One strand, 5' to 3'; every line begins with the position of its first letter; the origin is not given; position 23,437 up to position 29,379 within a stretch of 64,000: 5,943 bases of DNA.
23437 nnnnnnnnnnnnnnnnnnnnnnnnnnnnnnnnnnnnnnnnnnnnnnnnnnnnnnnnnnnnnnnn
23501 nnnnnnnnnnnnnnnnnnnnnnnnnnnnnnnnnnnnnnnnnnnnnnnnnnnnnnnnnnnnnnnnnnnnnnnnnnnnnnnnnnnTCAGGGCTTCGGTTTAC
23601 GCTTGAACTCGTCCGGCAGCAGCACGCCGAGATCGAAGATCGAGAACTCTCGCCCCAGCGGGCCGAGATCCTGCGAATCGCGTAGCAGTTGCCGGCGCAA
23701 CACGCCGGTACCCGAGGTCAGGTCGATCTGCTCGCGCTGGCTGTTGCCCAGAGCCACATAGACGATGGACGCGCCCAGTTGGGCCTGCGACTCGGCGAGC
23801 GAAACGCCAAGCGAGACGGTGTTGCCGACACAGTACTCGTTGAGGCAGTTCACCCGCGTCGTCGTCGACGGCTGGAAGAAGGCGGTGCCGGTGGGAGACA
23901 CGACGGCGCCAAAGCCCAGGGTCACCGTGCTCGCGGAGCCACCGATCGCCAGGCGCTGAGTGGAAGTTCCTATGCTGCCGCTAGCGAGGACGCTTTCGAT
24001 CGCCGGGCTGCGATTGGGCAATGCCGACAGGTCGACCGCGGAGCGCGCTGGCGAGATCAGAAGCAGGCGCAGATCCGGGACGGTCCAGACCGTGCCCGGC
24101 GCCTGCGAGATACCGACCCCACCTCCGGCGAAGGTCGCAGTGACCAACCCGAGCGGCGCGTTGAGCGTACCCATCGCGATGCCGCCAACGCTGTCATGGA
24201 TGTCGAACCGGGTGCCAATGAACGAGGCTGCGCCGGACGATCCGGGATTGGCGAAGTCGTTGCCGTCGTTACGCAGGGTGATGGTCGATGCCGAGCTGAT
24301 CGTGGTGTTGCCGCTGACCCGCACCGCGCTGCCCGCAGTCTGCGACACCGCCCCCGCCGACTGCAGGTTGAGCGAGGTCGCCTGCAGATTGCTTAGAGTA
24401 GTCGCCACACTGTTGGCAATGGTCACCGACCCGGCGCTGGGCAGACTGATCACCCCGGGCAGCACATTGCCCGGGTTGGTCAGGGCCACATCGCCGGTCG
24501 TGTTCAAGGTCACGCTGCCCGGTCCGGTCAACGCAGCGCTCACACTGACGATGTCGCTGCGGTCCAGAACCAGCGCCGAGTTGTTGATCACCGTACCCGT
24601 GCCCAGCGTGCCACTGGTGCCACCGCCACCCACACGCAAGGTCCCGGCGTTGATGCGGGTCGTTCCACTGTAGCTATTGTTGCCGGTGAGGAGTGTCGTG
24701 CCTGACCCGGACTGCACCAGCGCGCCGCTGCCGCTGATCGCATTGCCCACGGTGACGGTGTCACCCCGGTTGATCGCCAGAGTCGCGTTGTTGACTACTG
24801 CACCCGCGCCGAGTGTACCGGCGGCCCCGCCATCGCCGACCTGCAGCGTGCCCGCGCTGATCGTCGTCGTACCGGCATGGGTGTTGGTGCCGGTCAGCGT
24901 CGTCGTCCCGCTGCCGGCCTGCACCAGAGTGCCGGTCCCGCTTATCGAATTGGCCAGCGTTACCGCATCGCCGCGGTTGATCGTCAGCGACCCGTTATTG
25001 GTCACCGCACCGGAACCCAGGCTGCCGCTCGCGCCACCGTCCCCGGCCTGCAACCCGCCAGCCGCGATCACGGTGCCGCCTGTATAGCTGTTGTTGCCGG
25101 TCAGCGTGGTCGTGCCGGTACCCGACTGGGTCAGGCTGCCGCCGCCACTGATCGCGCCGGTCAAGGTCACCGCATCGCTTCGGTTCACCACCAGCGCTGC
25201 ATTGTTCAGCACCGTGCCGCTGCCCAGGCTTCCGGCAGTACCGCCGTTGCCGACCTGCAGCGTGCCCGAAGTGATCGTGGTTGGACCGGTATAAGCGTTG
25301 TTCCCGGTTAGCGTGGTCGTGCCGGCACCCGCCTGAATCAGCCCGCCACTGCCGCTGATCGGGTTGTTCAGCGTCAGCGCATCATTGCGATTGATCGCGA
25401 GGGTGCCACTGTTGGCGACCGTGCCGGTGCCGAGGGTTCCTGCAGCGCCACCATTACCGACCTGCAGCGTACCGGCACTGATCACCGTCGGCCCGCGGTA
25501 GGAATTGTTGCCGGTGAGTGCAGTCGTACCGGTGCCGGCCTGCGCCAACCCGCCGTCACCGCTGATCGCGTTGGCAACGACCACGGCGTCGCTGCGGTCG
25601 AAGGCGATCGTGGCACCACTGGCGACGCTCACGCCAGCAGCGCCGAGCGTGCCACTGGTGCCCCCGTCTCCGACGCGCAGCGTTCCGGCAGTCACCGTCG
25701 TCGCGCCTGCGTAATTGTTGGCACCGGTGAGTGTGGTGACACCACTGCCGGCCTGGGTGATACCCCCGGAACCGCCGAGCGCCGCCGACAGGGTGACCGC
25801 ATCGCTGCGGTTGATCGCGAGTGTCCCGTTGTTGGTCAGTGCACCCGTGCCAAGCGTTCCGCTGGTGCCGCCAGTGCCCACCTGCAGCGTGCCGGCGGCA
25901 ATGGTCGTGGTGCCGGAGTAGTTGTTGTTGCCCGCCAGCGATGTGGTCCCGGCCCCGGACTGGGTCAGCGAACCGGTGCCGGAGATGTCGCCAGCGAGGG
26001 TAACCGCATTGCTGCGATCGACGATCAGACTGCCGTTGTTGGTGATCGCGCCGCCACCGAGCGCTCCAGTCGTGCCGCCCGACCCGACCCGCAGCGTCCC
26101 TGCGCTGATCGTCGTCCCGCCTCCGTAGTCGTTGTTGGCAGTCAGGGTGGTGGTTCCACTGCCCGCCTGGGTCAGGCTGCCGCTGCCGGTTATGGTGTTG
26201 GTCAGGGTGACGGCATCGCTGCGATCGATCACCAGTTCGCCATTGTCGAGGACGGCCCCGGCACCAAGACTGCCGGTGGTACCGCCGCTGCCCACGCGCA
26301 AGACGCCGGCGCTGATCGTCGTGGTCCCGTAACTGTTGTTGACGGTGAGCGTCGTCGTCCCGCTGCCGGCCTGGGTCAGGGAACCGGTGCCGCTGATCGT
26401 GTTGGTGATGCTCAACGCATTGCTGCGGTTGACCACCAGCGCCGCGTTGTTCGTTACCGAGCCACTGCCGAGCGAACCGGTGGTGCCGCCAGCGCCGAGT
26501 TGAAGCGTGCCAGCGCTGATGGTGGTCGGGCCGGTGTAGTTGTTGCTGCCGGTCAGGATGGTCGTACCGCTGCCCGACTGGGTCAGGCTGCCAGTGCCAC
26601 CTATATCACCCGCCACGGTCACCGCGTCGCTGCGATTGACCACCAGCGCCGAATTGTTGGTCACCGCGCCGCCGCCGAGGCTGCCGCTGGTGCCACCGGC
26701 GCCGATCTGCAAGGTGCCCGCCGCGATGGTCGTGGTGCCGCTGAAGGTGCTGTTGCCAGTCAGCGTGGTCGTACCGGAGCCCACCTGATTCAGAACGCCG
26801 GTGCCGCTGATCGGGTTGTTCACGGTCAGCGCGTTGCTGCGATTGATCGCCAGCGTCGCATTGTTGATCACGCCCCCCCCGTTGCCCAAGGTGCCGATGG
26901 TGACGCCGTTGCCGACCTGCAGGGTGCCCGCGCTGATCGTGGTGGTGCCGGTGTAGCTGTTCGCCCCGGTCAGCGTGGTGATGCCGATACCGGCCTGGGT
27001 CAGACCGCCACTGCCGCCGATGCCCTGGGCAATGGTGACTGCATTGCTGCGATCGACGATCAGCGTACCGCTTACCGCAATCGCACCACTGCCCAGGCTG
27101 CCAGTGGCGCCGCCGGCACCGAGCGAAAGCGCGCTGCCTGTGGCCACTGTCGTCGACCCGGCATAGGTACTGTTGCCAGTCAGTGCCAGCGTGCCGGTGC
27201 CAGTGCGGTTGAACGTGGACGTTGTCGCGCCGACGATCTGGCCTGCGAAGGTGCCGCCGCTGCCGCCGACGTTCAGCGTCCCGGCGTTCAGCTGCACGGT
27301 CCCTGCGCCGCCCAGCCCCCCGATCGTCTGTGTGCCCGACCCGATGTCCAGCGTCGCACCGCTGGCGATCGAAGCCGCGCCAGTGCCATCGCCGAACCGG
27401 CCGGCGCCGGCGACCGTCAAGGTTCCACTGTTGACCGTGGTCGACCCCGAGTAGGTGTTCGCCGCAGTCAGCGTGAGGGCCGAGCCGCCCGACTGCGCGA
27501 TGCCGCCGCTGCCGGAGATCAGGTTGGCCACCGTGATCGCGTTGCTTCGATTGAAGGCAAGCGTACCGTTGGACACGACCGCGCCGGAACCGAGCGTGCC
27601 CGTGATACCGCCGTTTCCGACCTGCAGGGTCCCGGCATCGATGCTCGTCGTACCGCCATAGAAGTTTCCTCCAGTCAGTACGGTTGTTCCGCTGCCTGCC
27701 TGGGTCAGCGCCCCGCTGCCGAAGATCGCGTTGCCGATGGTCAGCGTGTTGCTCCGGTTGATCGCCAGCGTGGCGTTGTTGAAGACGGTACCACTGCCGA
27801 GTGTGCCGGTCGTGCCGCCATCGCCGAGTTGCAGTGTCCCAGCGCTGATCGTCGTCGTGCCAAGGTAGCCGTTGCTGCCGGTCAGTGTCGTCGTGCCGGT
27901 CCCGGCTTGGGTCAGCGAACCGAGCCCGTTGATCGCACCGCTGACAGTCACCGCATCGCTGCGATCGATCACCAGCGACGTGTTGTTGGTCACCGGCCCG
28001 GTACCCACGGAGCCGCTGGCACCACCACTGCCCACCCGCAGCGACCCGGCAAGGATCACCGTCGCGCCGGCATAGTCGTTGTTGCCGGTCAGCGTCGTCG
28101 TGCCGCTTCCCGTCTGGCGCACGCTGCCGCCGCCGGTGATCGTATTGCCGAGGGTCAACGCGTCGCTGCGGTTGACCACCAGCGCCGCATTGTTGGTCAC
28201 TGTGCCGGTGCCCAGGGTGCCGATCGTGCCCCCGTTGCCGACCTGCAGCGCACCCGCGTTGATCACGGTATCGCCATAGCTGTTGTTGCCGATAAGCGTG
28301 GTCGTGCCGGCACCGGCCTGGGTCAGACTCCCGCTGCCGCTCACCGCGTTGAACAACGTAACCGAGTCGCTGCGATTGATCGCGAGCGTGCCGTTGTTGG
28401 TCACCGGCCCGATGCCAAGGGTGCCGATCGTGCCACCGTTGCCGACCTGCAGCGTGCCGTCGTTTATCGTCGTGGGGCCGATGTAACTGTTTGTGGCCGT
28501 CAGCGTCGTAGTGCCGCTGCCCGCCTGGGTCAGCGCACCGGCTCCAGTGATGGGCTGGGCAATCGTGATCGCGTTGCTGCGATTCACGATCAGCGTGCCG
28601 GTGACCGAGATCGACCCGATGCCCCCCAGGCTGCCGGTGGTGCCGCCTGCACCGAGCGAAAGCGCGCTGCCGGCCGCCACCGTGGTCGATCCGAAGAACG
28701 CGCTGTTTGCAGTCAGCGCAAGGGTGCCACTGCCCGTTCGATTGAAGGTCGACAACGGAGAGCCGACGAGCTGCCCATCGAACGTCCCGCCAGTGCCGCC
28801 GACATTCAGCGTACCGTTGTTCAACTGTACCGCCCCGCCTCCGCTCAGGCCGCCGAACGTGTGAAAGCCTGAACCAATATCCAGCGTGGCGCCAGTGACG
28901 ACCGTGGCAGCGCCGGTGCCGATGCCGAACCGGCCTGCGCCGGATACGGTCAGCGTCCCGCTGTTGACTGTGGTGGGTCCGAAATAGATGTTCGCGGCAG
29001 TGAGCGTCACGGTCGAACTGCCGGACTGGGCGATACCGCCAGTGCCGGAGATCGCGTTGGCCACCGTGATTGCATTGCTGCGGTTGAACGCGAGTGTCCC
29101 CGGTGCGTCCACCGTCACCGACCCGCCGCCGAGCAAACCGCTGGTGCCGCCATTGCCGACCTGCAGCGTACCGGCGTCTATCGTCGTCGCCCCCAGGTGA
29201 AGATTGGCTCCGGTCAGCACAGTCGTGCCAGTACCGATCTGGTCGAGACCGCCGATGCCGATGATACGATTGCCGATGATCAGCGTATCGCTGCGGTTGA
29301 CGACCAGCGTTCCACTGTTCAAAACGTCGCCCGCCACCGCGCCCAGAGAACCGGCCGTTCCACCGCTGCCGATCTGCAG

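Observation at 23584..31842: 2752-aa TpsA whose shaft is built from autotransporter-type (PATR-like) 68-70 aa units rather than classical FHA repeats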

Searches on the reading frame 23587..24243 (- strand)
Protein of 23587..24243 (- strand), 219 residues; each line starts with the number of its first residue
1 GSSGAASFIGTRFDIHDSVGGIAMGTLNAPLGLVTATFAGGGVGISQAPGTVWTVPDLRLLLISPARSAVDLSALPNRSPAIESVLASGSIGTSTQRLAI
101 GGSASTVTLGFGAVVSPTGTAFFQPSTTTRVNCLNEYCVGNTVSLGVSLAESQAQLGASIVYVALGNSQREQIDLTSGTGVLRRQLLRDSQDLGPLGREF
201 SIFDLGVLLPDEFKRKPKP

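Call 83: search_protein_families(library=pfam, proteins=[window:23587-24243:-], max_evalue=1)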
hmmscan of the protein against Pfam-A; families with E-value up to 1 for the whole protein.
window:23587-24243:- (219 aa): 0 families

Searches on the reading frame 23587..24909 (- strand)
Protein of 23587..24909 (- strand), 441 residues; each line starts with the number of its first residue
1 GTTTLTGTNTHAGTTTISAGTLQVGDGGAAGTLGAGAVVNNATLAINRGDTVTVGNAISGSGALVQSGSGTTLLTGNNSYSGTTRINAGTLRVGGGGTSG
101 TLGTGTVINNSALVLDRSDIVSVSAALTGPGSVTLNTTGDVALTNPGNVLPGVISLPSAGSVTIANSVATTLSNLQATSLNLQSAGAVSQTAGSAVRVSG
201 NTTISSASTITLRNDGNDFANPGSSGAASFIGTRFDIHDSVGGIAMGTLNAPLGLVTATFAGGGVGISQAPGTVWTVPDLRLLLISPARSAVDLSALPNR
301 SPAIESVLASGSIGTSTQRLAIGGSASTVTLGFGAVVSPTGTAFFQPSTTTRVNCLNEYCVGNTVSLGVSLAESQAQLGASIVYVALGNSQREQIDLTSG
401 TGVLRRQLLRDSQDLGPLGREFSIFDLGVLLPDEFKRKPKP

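Call 59: predict_structure(protein=window:23587-24909:-)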
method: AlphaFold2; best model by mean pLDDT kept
length: 441 residues; sequences in the alignment: 1
mean_pLDDT: 39.2   pTM: 0.32
mean pLDDT of the five models: 39.2, 37.2, 35.9, 34.0, 30.7
residues with pLDDT >= 90: 0; 70-90: 0; 50-70: 80; < 50: 361
segments of 3 or more residues with pLDDT < 50: 7-10, 55-57, 59-62, 75-79, 81-84, 95-99, 103-105, 110-112, 116-122, 124-126, 128-142, 144-441
pLDDT, mean of each block of 10 residues (from residue 1): 51 53 57 55 55 49 52 51 53 51 51 45 44 41 43 38 39 41 38 32 34 32 31 32 31 31 30 27 28 31 32 27 32 35 33 35 36 35 36 40 36 35 35 36 34
secondary structure, 60 per line:
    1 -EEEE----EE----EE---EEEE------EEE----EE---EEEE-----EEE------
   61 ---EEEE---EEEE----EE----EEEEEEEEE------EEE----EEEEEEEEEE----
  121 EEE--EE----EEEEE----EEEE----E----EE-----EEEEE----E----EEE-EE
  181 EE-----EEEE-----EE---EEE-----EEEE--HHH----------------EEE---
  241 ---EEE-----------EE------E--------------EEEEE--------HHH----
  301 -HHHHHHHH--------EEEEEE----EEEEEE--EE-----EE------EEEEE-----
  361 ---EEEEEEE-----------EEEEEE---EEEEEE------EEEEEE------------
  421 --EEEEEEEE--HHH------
elements in order: E2-5 E21-24 E31-33 E43-46 E52-54 E64-67 E71-74 E85-93 E100-102 E107-116 E121-123 E132-136 E141-144 E161-165 E175-177 E179-182 E188-191 E202-204 E210-213 E235-237 E244-246 E281-285 H302-309 E318-323 E328-333 E351-355 E364-370 E382-387 E391-396 E403-408 E423-430

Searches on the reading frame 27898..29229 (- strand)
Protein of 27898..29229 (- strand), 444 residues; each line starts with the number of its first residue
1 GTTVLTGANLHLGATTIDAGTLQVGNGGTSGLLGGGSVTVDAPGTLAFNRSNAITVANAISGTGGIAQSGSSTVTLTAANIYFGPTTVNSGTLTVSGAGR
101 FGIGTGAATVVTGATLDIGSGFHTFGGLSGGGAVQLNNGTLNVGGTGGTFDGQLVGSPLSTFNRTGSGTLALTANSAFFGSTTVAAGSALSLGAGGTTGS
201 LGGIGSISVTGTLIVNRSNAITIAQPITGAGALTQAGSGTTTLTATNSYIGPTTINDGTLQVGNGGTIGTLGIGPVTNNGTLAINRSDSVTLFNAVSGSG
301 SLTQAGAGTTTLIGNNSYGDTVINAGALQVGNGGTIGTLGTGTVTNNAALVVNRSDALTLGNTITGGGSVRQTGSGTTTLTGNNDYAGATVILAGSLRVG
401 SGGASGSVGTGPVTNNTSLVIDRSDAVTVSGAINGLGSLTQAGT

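Call 45: predict_structure(alignment_id=A1)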
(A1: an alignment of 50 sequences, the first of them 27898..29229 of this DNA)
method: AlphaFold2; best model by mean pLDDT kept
length: 444 residues; sequences in the alignment: 50
mean_pLDDT: 91.0   pTM: 0.85
mean pLDDT of the five models: 91.0, 89.8, 89.7, 89.5, 89.1
residues with pLDDT >= 90: 306; 70-90: 120; 50-70: 18; < 50: 0
segments of 3 or more residues with pLDDT < 50: none
pLDDT, mean of each block of 10 residues (from residue 1): 91 93 89 92 94 92 93 90 89 81 73 87 84 86 83 85 87 81 89 65 81 91 92 94 93 97 89 96 97 96 98 96 98 96 98 98 98 98 96 98 94 98 94 97 94
secondary structure, 60 per line:
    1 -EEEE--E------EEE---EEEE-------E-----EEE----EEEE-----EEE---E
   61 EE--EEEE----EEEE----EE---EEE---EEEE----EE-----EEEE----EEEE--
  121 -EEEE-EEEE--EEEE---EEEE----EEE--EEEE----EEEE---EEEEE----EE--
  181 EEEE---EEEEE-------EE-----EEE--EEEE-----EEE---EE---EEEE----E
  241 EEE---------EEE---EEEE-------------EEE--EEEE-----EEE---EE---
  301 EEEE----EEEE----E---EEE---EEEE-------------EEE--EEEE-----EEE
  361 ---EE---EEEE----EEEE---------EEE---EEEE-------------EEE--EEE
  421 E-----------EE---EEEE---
elements in order: E2-5 E15-17 E21-24 E38-40 E45-48 E54-56 E60-62 E65-68 E73-76 E86-88 E92-95 E107-110 E115-118 E122-125 E127-130 E133-136 E140-143 E148-150 E153-156 E161-164 E168-172 E181-184 E188-192 E207-209 E212-215 E221-223 E232-235 E240-243 E253-255 E259-262 E276-278 E281-284 E290-292 E301-304 E309-312 E321-323 E327-330 E344-346 E349-352 E358-360 E369-372 E377-380 E390-392 E396-399 E413-415 E418-421 E438-441

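Call 48: fold_search(model_id=the predicted structure, library=pdb)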
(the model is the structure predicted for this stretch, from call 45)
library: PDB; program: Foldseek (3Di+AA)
matches with E <= 10: 94; with E <= 0.001: 0
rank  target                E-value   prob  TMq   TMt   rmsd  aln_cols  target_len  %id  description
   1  4kh3                  1.8e-02  0.44  0.21  0.20  16.6       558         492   16  Structure of a bacterial self-associating protein (released 2014-01-15)
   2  7koh_A                4.4e-02  0.47  0.23  0.20  15.9       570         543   13  Crystal structure of antigen 43 from Escherichia coli EDL933 (released 2022-03-09)
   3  9mne_B                1.4e-01  0.66  0.38  0.21  14.5       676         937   12  Crystal structure of enteropathogenic Escherichia coli EspC (released 2025-10-29)
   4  7kob                  1.6e-01  0.38  0.27  0.31  11.7       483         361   15  Crystal structure of antigen 43b from Escherichia coli CFT073 (released 2022-03-09)
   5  7koh_D                1.8e-01  0.18  0.20  0.17  16.2       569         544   15  Crystal structure of antigen 43 from Escherichia coli EDL933 (released 2022-03-09)
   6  4xle_A                4.0e-01  0.03  0.13  0.11  18.6       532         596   12  Tailspike protein double mutant D339N/E372A of E. coli bacteriophage HK620 in complex with hexasaccharide (released 2016-01-20)
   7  7ko9                  4.6e-01  0.09  0.21  0.18  15.6       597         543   15  Crystal structure of antigen 43 from uropathogenic Escherichia coli UTI89 (released 2022-03-09)
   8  2x6y_A                4.6e-01  0.03  0.13  0.11  18.7       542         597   12  Tailspike protein mutant D339A of E.coli bacteriophage HK620 in complex with hexasaccharide (released 2011-03-02)
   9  7xza_A                4.8e-01  0.05  0.14  0.14  15.3       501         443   12  Mutant (Y242F) of the N-terminal domain of fucoidan lyase FdlA (released 2022-09-28)
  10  7koh_C                5.5e-01  0.08  0.19  0.18  15.4       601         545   15  Crystal structure of antigen 43 from Escherichia coli EDL933 (released 2022-03-09)
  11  7o7a_A                6.1e-01  0.04  0.13  0.13  17.5       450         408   11  Structure of the PL6 family alginate lyase Pedsa0632 from Pseudopedobacter saltans (released 2021-07-28)
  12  6gvr_A                7.7e-01  0.07  0.19  0.16  15.5       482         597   11  TAILSPIKE PROTEIN MUTANT E372Q (DELTA N471/S472) OF E. COLI BACTERIOPHAGE HK620 IN COMPLEX WITH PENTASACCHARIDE (released 2018-07-11)
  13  2zu0_B                8.1e-01  0.01  0.06  0.07  22.6       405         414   10  Crystal structure of SufC-SufD complex involved in the iron-sulfur cluster biosynthesis (released 2009-03-10)
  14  1wxr                  8.5e-01  0.23  0.37  0.19  12.6       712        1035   10  Crystal structure of Heme Binding protein, an autotransporter hemoglobine protease from pathogenic Escherichia coli (released 2005-03-01)
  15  4xot_A                8.9e-01  0.03  0.14  0.12  17.2       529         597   11  Tailspike protein mutant E372Q of E. coli bacteriophage HK620 in complex with pentasaccharide (released 2016-01-27)
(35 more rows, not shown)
